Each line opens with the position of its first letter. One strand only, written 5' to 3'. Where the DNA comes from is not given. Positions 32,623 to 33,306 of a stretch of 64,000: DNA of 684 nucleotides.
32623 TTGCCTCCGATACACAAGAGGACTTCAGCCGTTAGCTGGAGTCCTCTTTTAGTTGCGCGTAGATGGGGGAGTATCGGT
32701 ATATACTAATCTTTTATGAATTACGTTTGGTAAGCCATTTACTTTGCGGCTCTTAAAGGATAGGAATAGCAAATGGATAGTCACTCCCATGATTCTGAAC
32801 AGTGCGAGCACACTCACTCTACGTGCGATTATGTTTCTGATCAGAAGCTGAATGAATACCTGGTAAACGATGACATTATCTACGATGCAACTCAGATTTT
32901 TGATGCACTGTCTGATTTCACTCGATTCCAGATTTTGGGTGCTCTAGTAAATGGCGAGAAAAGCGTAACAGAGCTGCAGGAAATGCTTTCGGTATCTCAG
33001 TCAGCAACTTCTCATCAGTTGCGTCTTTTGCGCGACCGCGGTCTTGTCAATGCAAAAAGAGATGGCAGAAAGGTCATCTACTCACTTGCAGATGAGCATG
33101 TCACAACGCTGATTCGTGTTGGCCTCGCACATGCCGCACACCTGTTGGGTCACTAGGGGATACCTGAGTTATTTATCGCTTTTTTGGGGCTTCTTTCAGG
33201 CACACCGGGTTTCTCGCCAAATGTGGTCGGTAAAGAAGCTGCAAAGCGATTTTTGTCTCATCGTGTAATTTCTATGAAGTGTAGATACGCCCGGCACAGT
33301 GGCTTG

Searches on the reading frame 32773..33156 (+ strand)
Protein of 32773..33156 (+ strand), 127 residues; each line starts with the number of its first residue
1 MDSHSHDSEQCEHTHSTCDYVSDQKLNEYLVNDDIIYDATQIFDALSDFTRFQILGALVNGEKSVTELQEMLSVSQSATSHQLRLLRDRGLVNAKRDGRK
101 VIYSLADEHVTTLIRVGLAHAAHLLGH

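Call 22: search_protein_families(library=pfam, proteins=[window:32773-33156:+])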
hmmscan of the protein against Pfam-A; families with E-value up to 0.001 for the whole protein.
window:32773-33156:+ (127 aa): 7 families
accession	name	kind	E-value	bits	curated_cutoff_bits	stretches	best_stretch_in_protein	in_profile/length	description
PF01022.26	HTH_5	-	1e-12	48.2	22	1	50-93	3-46/47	Bacterial regulatory protein, arsR family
PF12840.13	HTH_20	-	7.4e-08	32.7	27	1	46-93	1-49/51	Helix-turn-helix domain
PF12802.13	MarR_2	-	1.5e-07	31.9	27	1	50-99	6-60/61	MarR family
PF25213.1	HVO_A0261_N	-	5.8e-05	23.3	35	1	50-98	12-59/86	HVO_A0261 N-terminal domain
PF01638.23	HxlR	-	8.4e-05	22.8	20.8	1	53-107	9-67/91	HxlR-like helix-turn-helix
PF01978.25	TrmB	-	0.00011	22.4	25.6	1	57-106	16-65/68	Sugar-specific transcriptional regulator TrmB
PF01047.28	MarR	-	0.00034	20.9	24.6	1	60-97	15-52/59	MarR family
